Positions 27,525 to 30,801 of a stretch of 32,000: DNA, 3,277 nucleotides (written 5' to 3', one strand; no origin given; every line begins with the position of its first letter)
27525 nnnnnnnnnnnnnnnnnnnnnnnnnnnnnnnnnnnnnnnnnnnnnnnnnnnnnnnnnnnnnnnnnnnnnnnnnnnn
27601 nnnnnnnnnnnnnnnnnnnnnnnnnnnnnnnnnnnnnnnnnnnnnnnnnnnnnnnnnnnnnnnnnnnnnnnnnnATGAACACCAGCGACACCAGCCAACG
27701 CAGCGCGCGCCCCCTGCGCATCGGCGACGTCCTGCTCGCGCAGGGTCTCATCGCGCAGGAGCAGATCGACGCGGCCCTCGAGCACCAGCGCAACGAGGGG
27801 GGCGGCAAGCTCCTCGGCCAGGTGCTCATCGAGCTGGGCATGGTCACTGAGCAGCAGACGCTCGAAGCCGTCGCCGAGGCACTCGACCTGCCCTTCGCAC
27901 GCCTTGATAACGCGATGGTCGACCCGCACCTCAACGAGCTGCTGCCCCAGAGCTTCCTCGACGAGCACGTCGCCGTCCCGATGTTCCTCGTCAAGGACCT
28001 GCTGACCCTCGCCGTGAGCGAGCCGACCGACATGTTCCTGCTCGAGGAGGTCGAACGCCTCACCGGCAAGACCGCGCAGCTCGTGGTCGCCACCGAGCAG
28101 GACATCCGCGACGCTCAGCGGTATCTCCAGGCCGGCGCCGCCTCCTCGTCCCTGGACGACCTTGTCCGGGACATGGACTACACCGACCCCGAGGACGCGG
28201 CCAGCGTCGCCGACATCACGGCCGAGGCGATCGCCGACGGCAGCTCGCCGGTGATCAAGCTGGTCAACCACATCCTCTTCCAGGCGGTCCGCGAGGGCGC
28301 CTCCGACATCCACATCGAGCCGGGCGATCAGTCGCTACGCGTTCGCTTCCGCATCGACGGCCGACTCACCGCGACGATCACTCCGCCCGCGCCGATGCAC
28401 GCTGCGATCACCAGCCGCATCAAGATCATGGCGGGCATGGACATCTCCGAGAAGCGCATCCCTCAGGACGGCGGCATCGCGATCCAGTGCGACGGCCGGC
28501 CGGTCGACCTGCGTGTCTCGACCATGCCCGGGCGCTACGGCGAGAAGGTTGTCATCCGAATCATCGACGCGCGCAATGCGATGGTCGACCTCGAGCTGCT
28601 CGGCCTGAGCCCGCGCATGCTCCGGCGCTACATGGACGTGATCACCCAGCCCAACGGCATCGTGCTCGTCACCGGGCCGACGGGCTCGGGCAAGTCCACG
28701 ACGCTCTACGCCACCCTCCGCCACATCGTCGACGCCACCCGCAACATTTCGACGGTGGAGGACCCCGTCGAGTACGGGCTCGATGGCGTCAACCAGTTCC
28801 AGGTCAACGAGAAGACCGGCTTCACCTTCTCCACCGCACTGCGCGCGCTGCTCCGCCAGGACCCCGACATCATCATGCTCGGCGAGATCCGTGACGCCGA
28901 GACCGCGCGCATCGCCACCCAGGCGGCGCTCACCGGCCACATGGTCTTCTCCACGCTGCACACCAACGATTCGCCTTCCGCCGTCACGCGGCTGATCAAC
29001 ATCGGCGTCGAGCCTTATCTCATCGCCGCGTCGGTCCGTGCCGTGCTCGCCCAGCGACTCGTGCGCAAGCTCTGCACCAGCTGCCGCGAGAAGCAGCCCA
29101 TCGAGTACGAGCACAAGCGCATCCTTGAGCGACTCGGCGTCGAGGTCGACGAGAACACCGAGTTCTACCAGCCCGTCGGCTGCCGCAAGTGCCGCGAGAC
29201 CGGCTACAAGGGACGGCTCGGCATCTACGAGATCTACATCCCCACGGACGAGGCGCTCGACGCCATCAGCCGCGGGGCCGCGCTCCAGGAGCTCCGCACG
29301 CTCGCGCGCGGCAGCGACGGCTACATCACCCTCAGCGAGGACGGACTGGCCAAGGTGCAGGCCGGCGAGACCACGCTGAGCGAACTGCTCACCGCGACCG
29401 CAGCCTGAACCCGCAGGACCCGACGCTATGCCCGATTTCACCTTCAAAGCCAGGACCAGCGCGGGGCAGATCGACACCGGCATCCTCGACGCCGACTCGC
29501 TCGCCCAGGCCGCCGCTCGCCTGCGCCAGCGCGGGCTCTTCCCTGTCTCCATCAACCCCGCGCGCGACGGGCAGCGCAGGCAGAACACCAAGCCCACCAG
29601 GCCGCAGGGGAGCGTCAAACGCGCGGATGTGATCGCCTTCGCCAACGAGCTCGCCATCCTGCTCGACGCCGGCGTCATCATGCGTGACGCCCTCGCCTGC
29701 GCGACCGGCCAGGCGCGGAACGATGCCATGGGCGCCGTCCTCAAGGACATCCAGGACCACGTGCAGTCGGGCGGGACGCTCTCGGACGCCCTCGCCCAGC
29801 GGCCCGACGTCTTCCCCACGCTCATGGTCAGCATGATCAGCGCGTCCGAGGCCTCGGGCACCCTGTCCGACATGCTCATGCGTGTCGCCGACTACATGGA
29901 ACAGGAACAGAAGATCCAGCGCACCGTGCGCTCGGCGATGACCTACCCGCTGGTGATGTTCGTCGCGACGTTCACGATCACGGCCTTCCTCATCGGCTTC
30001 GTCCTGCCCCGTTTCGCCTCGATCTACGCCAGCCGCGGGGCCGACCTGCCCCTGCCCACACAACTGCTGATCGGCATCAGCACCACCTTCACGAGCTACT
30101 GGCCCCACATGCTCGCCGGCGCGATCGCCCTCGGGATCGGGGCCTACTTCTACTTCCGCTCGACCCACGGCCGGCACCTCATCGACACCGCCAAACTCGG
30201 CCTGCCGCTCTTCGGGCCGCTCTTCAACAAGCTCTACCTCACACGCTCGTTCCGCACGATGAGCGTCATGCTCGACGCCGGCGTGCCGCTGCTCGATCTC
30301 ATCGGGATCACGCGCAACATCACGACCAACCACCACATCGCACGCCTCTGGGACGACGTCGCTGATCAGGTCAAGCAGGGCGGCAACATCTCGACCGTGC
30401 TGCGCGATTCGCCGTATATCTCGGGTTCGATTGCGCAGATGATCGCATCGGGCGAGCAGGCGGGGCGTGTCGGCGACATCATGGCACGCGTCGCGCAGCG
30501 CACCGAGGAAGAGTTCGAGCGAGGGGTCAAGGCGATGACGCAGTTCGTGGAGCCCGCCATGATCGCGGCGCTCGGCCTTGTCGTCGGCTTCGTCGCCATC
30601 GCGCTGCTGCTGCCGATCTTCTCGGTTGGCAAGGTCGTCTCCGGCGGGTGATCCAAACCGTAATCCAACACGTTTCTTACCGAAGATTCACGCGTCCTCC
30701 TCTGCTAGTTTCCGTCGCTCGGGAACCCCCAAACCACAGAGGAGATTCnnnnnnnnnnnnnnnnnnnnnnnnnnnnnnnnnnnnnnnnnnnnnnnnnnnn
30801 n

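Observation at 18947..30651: One co-directional 11.7-kb pilus/T2SS-like supercluster mixing T2SS-type and T4aP-type parts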

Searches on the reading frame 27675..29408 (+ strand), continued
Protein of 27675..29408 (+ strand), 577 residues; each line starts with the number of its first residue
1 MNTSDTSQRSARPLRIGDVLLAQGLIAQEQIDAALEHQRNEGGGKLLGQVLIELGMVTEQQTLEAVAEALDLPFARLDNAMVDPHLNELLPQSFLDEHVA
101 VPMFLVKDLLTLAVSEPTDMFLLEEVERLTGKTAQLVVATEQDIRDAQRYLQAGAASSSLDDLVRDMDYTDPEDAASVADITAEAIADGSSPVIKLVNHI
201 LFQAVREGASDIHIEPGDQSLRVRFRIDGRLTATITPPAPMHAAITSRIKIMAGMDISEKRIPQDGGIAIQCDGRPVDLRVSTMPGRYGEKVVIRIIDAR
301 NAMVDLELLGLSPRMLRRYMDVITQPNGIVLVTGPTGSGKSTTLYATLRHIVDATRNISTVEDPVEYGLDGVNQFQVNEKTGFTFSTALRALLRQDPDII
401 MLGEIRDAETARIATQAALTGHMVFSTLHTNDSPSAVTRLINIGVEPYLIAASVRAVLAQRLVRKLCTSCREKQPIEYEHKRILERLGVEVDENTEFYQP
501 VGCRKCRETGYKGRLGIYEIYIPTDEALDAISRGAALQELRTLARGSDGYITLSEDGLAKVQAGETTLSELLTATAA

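Call 59: search_protein_families(library=pfam, proteins=[L030:7994-9646:+, L061:7869-9599:+, L004:7974-9623:+, L019:7688-9532:+, L036:7734-9521:+, L003:7923-9614:+, L001:8235-9626:+], max_evalue=0.001)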
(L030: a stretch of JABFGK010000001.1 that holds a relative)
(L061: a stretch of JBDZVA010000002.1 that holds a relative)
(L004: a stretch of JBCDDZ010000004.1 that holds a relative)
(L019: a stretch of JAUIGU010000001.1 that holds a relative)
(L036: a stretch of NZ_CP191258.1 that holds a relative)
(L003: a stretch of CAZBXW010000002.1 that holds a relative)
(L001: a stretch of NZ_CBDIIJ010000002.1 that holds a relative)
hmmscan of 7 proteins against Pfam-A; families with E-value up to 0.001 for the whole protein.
L030:7994-9646:+ (550 aa): 4 families
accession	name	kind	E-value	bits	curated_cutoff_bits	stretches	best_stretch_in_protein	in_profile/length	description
PF13487.12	HD_5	-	8.9e-41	139.9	27.2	1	357-519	5-170/170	HD domain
PF01966.28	HD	-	3.1e-22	79.5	22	1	368-488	3-116/116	HD domain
PF08668.18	HDOD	-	2.4e-06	27.6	22.9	1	366-408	95-135/196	HDOD domain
PF01590.32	GAF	-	0.00052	21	22.4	0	203-332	4-130/133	GAF domain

L061:7869-9599:+ (576 aa): 3 families
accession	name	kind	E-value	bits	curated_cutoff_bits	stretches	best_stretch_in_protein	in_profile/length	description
PF13487.12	HD_5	-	5.1e-38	130.9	27.2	1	385-545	7-170/170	HD domain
PF01966.28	HD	-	2.6e-20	73.3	22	1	394-514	3-116/116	HD domain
PF08668.18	HDOD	-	3.1e-05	24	22.9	1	393-436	96-137/196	HDOD domain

L004:7974-9623:+ (549 aa): 3 families
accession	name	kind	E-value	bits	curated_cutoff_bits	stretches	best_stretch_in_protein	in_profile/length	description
PF13487.12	HD_5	-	5.9e-37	127.5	27.2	1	349-512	4-170/170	HD domain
PF01966.28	HD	-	2.1e-18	67.1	22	1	359-481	1-116/116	HD domain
PF08668.18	HDOD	-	0.00011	22.2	22.9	1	361-401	97-135/196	HDOD domain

L019:7688-9532:+ (614 aa): 6 families
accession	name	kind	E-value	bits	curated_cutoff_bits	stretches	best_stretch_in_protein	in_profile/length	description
PF13487.12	HD_5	-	3.5e-37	128.2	27.2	1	424-588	3-170/170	HD domain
PF01966.28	HD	-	6.8e-17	62.3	22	1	437-557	3-116/116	HD domain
PF13492.12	GAF_3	-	2.5e-05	25.1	27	1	271-406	2-129/129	GAF domain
PF08668.18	HDOD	-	0.00016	21.7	22.9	1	437-477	97-135/196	HDOD domain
PF01590.32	GAF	-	0.00024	22.1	22.4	1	272-374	3-105/133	GAF domain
PF13185.12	GAF_2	-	0.00027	21.6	28.6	1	272-404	5-135/136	GAF domain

L036:7734-9521:+ (595 aa): 6 families
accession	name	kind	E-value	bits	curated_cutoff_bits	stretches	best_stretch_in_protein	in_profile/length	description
PF13487.12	HD_5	-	2.5e-39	135.2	27.2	1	394-555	5-169/170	HD domain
PF01966.28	HD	-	3.4e-24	85.8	22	1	405-525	3-116/116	HD domain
PF08668.18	HDOD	-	2.8e-07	30.6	22.9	1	403-457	95-147/196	HDOD domain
PF13492.12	GAF_3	-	3.2e-05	24.8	27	0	324-374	79-129/129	GAF domain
PF01590.32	GAF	-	0.00011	23.2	22.4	1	275-370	34-131/133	GAF domain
PF13185.12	GAF_2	-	0.00049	20.8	28.6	0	222-373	4-136/136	GAF domain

L003:7923-9614:+ (563 aa): 3 families
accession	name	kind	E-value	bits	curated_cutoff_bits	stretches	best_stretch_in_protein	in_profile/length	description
PF13487.12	HD_5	-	1e-35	123.5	27.2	1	373-533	7-170/170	HD domain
PF01966.28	HD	-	1.6e-20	73.9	22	1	382-502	3-116/116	HD domain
PF08668.18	HDOD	-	6.5e-05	22.9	22.9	1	382-423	97-136/196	HDOD domain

L001:8235-9626:+ (463 aa): 5 families
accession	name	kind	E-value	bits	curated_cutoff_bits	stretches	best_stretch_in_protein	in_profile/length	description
PF13487.12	HD_5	-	1e-39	136.5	27.2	1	276-439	4-170/170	HD domain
PF01966.28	HD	-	5.4e-20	72.3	22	1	288-408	3-116/116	HD domain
PF13492.12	GAF_3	-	1.4e-05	26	27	1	124-257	5-129/129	GAF domain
PF13185.12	GAF_2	-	1.8e-05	25.4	28.6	1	122-256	5-136/136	GAF domain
PF08668.18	HDOD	-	0.00016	21.6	22.9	1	287-328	96-135/196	HDOD domain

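Call 73: search_protein_families(library=pfam, proteins=[L081:2481-4424:+, L081:4490-5401:+, L081:5444-6319:+, L081:6319-6912:+, L081:6912-7559:+, L081:7565-7888:+, L081:7988-9733:+, L081:9885-10772:+, L081:10721-11905:+, L081:11980-13692:+], max_evalue=0.001)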
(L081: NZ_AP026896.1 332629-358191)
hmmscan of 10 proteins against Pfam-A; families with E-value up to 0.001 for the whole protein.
L081:2481-4424:+ (647 aa): 3 families
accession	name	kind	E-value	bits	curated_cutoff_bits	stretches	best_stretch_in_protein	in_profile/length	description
PF00563.25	EAL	-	2.5e-45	155.1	31.3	1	409-640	4-236/236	EAL domain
PF17157.10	GAPES4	-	5.2e-22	78.5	27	1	42-136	2-98/98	Gammaproteobacterial periplasmic sensor domain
PF00990.26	GGDEF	-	1.5e-15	57.8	23.8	1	230-383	1-159/161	Diguanylate cyclase, GGDEF domain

L081:4490-5401:+ (303 aa): 0 families

L081:5444-6319:+ (291 aa): 0 families

L081:6319-6912:+ (197 aa): 1 family
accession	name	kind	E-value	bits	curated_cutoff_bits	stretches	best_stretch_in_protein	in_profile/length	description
PF05137.18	PilN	-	8.9e-07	29.3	22.8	1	118-189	2-74/78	Fimbrial assembly protein (PilN)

L081:6912-7559:+ (215 aa): 2 families
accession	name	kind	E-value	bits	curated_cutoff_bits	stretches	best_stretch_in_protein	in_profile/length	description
PF04350.18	PilO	-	0.0001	22.9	22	1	82-199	18-132/145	Pilus assembly protein, PilO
PF04612.17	T2SSM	-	0.00011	22.8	27.8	0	15-66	9-60/160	Type II secretion system (T2SS), protein M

L081:7565-7888:+ (107 aa): 0 families

L081:7988-9733:+ (581 aa): 3 families
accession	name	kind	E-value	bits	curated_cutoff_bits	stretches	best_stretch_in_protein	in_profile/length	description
PF00263.26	Secretin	-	2e-38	132.1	27.5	1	379-558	2-169/169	Bacterial type II and III secretion system protein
PF07655.18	Secretin_N_2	-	7.1e-23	81.4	23.4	1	148-251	1-91/91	Secretin N-terminal domain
PF07660.19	STN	-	1.6e-05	25.1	28.4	1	96-141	1-49/52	Secretin and TonB N terminus short domain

L081:9885-10772:+ (295 aa): 3 families
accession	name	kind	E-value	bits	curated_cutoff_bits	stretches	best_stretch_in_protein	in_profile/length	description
PF13401.12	AAA_22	-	1.8e-29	103.1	27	1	42-173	4-130/130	AAA domain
PF13191.12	AAA_16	-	1.8e-08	35.5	32.6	1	41-158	23-164/167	AAA ATPase domain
PF00004.35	AAA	-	0.00036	21.4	21.2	1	48-138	3-70/131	ATPase family associated with various cellular activities (AAA)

L081:10721-11905:+ (394 aa): 12 families
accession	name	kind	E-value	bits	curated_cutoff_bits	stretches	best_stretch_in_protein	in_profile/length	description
PF14559.12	TPR_19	-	2.9e-15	56.8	25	2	253-311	1-59/68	Tetratricopeptide repeat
PF13432.12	TPR_16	-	2.7e-11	44.1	32.7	3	253-304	7-58/65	Tetratricopeptide repeat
PF13428.12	TPR_14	-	1.3e-09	38.2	23.5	1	245-285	3-43/44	Tetratricopeptide repeat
PF07719.23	TPR_2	-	3.6e-07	30.2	27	0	248-274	6-32/34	Tetratricopeptide repeat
PF00515.34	TPR_1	-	1.2e-06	28.5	27.8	0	214-242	6-34/34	Tetratricopeptide repeat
PF12569.14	NatA_aux_su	-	1.8e-06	27.6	33.3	1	277-372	4-100/515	N-terminal acetyltransferase A, auxiliary subunit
PF24575.1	TPR_Slam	-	3.4e-06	27.9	35.2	1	204-264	44-102/104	Surface lipoprotein assembly modifier, N-terminal TPR repeats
PF23914.1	TPR_CcmH_CycH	-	1.8e-05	25.1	42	0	219-298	60-142/158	Cytochrome c-type biogenesis protein H TPR domain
PF13414.12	TPR_11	-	4.4e-05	23.5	26.8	0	254-284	5-35/42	TPR repeat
PF13424.12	TPR_12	-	0.00036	21.1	30.1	0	208-273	2-75/77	Tetratricopeptide repeat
PF20308.4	TPR-S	-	0.00076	20.5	27.6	0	231-285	8-59/102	Tetratricopeptide Repeats-Sensor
PF03704.23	BTAD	-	0.00095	20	22.1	0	195-269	49-122/146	Bacterial transcriptional activator domain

L081:11980-13692:+ (570 aa): 7 families
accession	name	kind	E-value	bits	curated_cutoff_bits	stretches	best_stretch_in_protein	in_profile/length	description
PF00437.27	T2SSE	-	7.6e-128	426.7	24.9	1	180-564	3-370/370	Type II/IV secretion system protein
PF05157.20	MshEN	-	5e-19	68.5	23.1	1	62-149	1-88/90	MshEN domain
PF25199.1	nSTAND_NTPase5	-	6.6e-05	23.2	34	1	311-366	32-89/145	Novel STAND NTPase 5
PF13191.12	AAA_16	-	0.00016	22.6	32.6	0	316-367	22-64/167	AAA ATPase domain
PF13401.12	AAA_22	-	0.00016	22.4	27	1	318-358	4-44/130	AAA domain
PF13555.12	AAA_29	-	0.00039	20.5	27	0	318-336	21-39/61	P-loop containing region of AAA domain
PF11165.13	DUF2949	-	0.00052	20.9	24.2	0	10-55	4-49/56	Protein of unknown function (DUF2949)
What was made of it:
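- Closest known: MSHA. Same: A c-di-GMP-related gene (mshH, GGDEF-EAL) sits in the Aeromonas locus (call 73).
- The MSHA locus in Aeromonas also begins with a GGDEF-EAL gene (call 73).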

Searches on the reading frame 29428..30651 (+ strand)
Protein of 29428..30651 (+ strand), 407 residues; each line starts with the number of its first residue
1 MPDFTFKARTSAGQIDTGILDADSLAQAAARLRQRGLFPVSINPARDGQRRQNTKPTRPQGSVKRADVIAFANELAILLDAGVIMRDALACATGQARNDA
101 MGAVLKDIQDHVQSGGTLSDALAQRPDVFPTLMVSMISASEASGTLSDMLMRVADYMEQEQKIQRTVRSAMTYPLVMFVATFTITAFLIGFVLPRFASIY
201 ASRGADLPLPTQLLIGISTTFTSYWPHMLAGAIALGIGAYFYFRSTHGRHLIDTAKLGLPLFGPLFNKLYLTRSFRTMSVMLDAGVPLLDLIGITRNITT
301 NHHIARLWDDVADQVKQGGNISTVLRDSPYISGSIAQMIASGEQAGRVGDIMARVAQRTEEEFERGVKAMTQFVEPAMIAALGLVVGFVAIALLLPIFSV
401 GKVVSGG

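Call 5: search_protein_families(library=pfam, proteins=[window:29428-30651:+], max_evalue=0.01)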
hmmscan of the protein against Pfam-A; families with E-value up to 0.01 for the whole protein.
window:29428-30651:+ (407 aa): 1 family
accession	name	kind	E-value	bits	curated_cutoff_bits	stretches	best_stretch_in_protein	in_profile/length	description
PF00482.28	T2SSF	-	6.2e-58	194.6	25.2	2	71-194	1-125/125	Type II secretion system (T2SS), protein F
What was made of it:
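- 29428..30651 (+): Inner-membrane platform protein (GspF/PilC family). T2SSF x2 scores 194.6 bits (call 5).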

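Call 6: search_protein_families(library=ncbifam, proteins=[window:29428-30651:+], max_evalue=0.01)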
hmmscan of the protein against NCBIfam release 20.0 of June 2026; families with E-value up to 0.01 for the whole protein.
window:29428-30651:+ (407 aa): 7 families
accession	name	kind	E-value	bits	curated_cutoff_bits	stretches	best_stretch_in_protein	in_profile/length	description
TIGR02120.1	GspF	equivalog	9.1e-106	354.5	424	1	4-403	1-400/401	type II secretion system inner membrane protein GspF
NF052607.1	T4PiliAsmPilCThrm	equivalog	1.5e-81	274.6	700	1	1-401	1-401/406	type IV pilus assembly protein PilC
NF052606.1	T4PiliAsmPilCMyx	equivalog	1.2e-79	268.2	700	1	2-403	20-417/419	type IV pilus assembly protein PilC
NF047826.1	T3SSXpsF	equivalog_domain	5.6e-65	219.7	650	1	1-403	1-403/405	type II secretion system protein XpsF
NF007861.0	PRK10573.1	equivalog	1.2e-64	218.9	401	1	4-406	7-400/401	protein transport protein HofC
NF041012.2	T4P_ComGB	equivalog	4e-40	138.2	240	1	69-399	4-329/332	competence type IV pilus assembly protein ComGB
NF002669.0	PRK02391.1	equivalog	0.0098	15.1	341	0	90-206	107-219/298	zinc metalloprotease HtpX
